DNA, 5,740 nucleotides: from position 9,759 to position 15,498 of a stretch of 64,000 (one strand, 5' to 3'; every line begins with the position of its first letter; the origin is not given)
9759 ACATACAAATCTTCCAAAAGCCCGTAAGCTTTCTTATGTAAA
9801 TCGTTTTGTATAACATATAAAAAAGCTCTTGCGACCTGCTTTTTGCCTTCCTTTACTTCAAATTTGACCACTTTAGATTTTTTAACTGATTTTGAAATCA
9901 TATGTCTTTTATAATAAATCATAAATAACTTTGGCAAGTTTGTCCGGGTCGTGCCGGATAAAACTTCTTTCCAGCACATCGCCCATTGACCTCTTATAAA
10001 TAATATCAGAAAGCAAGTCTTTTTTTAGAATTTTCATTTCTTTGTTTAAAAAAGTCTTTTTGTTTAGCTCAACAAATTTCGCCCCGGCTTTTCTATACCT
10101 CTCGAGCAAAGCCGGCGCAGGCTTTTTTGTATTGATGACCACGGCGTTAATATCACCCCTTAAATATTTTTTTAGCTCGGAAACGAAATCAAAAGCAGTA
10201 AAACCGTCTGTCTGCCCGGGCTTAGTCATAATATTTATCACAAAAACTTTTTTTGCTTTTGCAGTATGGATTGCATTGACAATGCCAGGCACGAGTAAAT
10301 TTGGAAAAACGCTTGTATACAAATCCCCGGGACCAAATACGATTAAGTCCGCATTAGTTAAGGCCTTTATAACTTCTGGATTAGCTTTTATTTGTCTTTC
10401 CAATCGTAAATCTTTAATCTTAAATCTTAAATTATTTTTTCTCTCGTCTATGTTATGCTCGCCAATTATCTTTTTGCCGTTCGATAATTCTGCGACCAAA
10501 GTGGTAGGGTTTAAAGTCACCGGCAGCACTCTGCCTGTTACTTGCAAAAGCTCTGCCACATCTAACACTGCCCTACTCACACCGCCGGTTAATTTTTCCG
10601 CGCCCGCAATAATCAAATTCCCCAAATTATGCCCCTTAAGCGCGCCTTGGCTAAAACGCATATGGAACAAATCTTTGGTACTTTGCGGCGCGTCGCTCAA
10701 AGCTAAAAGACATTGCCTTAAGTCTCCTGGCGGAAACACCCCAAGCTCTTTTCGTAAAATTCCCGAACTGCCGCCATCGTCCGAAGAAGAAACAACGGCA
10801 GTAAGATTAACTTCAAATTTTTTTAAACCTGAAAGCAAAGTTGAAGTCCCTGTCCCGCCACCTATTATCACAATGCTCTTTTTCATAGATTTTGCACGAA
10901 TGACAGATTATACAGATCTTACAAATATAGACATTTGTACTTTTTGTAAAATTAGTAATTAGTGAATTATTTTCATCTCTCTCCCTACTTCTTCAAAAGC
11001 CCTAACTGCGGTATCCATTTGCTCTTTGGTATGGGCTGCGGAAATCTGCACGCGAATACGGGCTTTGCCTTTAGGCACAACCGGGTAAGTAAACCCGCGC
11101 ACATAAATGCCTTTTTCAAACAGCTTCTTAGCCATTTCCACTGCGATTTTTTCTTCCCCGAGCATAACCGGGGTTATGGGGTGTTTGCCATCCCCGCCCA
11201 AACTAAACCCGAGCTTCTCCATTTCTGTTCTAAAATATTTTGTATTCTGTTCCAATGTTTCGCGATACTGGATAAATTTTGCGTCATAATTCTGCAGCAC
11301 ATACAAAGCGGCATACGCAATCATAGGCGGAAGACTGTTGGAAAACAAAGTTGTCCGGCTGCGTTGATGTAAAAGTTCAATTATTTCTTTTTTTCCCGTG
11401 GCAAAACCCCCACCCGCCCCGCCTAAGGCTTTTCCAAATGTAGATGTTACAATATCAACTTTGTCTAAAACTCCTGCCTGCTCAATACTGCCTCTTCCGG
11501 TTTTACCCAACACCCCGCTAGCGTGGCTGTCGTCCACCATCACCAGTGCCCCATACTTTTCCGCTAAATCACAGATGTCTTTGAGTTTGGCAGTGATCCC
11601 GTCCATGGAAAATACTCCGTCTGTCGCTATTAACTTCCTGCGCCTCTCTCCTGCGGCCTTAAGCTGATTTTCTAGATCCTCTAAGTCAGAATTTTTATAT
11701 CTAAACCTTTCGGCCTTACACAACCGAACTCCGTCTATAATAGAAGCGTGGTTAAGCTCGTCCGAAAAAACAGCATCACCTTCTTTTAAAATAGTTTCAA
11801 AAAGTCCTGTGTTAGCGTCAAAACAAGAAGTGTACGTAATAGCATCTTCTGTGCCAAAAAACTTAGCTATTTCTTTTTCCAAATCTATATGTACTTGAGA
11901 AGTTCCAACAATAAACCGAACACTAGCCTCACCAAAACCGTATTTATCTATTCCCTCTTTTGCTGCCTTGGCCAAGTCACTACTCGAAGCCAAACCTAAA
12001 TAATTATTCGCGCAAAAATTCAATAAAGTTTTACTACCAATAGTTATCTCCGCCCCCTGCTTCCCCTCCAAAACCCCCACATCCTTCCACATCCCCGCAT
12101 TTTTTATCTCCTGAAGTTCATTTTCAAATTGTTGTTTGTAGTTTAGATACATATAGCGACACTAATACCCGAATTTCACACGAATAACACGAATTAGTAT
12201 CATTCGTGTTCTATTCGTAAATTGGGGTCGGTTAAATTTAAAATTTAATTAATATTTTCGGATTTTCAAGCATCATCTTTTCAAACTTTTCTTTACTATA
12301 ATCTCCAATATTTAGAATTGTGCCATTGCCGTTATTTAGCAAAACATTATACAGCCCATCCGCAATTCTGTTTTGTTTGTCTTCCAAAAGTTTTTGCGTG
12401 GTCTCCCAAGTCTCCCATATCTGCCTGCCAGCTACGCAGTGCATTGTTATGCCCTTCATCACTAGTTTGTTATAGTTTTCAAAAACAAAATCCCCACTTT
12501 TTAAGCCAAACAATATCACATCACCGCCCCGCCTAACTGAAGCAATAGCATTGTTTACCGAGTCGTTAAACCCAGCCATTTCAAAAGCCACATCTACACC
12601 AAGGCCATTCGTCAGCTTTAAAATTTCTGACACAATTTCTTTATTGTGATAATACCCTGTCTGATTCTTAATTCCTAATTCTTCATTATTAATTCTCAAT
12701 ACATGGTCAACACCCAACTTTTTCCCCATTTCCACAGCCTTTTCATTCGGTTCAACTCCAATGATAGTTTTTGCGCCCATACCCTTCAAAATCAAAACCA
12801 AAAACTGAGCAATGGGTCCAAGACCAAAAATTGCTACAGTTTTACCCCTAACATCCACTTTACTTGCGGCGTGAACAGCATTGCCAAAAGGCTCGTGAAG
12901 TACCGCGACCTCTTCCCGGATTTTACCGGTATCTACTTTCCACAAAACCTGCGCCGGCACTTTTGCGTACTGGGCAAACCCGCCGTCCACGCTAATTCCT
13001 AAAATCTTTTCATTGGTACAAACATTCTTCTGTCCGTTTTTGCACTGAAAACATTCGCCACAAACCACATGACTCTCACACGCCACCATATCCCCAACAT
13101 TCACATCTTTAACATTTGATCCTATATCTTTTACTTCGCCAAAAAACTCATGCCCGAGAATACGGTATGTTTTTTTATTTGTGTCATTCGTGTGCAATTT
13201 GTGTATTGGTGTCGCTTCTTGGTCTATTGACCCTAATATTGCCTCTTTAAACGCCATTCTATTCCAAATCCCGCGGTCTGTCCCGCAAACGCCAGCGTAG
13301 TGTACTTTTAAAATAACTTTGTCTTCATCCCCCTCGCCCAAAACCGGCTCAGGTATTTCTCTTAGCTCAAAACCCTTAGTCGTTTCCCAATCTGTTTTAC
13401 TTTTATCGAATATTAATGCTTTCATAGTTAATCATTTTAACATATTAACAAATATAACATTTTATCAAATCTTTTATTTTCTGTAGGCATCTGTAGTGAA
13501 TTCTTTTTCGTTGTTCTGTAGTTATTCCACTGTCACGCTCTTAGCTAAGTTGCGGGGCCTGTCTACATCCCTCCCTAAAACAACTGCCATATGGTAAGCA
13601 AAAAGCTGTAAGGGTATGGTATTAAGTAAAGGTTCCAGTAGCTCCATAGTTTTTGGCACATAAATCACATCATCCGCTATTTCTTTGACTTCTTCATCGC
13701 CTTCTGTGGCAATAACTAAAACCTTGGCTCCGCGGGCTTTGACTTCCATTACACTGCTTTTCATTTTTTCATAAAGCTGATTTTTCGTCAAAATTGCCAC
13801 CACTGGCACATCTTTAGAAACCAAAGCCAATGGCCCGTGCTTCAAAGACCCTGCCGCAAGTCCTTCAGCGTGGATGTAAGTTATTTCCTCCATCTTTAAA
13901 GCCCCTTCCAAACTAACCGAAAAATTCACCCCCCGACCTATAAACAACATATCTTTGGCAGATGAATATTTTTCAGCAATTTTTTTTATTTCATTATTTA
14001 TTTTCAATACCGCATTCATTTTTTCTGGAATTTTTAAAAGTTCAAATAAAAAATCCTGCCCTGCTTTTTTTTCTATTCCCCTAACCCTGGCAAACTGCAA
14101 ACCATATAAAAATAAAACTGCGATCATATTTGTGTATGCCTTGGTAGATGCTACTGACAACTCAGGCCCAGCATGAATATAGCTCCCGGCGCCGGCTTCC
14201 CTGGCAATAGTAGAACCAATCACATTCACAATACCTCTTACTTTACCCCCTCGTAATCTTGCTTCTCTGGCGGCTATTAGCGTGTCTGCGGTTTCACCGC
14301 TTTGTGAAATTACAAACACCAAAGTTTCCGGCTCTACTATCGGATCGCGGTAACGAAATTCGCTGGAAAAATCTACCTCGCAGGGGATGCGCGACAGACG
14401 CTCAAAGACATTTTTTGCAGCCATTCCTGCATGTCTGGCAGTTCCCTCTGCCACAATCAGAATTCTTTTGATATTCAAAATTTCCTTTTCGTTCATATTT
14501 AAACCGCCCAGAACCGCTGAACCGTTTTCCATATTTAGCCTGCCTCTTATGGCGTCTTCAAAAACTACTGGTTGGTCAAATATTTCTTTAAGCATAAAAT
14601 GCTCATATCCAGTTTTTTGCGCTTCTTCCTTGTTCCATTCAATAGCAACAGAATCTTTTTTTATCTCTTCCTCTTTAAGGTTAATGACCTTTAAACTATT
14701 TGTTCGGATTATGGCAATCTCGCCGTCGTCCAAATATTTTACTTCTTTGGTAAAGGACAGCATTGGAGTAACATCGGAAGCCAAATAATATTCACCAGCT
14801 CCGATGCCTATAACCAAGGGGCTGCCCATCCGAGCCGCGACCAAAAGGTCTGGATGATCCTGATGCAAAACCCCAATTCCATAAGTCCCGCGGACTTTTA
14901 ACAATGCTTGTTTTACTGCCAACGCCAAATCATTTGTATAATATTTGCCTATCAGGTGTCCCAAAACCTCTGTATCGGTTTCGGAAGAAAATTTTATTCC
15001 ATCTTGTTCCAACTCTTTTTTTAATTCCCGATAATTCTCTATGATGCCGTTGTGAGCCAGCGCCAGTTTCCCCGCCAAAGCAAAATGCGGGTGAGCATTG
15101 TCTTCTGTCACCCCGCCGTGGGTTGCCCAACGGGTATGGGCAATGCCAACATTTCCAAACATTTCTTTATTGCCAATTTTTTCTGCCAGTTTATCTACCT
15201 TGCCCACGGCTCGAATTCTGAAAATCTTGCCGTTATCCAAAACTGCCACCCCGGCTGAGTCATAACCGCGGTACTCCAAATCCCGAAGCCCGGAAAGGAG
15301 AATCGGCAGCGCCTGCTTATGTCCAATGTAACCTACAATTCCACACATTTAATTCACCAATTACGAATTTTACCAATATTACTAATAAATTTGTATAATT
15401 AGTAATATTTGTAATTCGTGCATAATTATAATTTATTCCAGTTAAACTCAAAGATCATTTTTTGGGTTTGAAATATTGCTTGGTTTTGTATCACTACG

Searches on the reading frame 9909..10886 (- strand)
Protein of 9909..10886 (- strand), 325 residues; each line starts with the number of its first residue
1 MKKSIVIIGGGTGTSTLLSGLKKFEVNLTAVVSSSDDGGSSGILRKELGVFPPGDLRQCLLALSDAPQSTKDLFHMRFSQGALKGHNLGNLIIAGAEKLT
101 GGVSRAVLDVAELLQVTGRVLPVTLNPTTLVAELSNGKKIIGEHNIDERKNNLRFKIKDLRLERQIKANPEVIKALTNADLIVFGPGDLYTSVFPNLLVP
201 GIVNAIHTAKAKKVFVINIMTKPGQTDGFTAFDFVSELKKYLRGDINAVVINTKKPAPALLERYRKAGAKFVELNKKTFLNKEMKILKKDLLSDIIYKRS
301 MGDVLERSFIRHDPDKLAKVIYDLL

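Call 63: search_protein_families(library=pfam, proteins=[window:9909-10886:-], max_evalue=0.001)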
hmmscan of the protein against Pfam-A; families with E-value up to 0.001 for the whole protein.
window:9909-10886:- (325 aa): 1 family
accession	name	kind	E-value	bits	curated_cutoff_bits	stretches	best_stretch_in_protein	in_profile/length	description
PF01933.23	CofD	-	2.8e-91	306.2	30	1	5-292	1-290/290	2-phospho-L-lactate transferase CofD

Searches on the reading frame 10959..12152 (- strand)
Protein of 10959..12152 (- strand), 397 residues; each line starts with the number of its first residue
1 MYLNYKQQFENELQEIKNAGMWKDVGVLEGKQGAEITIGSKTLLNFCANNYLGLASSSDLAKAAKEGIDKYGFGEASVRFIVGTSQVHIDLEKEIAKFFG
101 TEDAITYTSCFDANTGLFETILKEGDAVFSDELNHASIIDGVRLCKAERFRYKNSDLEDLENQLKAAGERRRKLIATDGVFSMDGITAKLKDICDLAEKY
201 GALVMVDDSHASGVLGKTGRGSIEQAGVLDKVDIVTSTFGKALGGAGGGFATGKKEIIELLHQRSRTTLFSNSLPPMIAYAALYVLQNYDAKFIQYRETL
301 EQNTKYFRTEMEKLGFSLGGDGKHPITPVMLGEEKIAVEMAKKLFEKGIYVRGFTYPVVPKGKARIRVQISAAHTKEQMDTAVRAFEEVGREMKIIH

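Call 62: search_protein_families(library=pfam, proteins=[window:10959-12152:-], max_evalue=0.001)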
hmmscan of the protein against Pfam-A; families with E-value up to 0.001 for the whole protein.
window:10959-12152:- (397 aa): 5 families
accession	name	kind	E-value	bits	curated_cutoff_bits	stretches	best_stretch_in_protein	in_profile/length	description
PF00155.27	Aminotran_1_2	-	4.9e-66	223.8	19.7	1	42-386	2-361/361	Aminotransferase class I and II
PF00464.25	SHMT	-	2e-08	33.7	27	1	152-323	147-328/399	Serine hydroxymethyltransferase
PF01212.27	Beta_elim_lyase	-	1.6e-05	24.8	27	1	83-300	29-222/288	Beta-eliminating lyase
PF00266.25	Aminotran_5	-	3.4e-05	23.4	21.5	1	88-261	45-221/371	Aminotransferase class-V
PF01053.26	Cys_Met_Meta_PP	-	9.5e-05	21.6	27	1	90-217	56-183/381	Cys/Met metabolism PLP-dependent enzyme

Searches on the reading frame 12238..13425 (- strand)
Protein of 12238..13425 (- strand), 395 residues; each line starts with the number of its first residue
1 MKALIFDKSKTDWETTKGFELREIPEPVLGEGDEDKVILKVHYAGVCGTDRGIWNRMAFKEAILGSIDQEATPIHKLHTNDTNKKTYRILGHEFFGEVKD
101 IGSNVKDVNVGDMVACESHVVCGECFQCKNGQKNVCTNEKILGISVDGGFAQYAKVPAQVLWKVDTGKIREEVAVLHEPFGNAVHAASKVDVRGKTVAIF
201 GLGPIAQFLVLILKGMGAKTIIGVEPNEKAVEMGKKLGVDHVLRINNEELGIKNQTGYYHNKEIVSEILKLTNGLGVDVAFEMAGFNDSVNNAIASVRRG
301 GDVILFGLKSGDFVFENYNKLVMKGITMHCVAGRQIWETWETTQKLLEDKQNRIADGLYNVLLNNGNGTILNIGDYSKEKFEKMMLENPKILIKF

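Call 62: search_protein_families(library=pfam, proteins=[window:12238-13425:-], max_evalue=0.001)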
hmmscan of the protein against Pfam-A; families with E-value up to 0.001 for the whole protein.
window:12238-13425:- (395 aa): 3 families
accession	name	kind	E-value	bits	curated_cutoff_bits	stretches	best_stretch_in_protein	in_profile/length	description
PF08240.17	ADH_N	-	3.4e-24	85.5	23.5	1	34-165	2-103/104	Alcohol dehydrogenase GroES-like domain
PF00107.32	ADH_zinc_N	-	5e-22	78.7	31.8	1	204-347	1-127/129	Zinc-binding dehydrogenase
PF02826.25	2-Hacid_dh_C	-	0.00019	21.3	25.1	1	187-236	29-77/178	D-isomer specific 2-hydroxyacid dehydrogenase, NAD binding domain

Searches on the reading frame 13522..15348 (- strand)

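Call 62: search_protein_families(library=pfam, proteins=[window:13522-15348:-], max_evalue=0.001)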
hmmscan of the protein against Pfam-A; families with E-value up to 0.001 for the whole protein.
window:13522-15348:- (608 aa): 4 families
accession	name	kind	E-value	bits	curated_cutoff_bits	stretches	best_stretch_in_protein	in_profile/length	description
PF01380.27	SIS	-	4.6e-52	175.7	25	2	290-412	2-125/131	SIS domain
PF13522.11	GATase_6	-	1.2e-18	67.8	27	1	66-192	11-130/130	Glutamine amidotransferase domain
PF13537.11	GATase_7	-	2.2e-13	50.8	25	1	82-196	10-121/123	Glutamine amidotransferase domain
PF13230.11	GATase_4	-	0.00019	20.9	23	1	54-112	60-120/272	Glutamine amidotransferases class-II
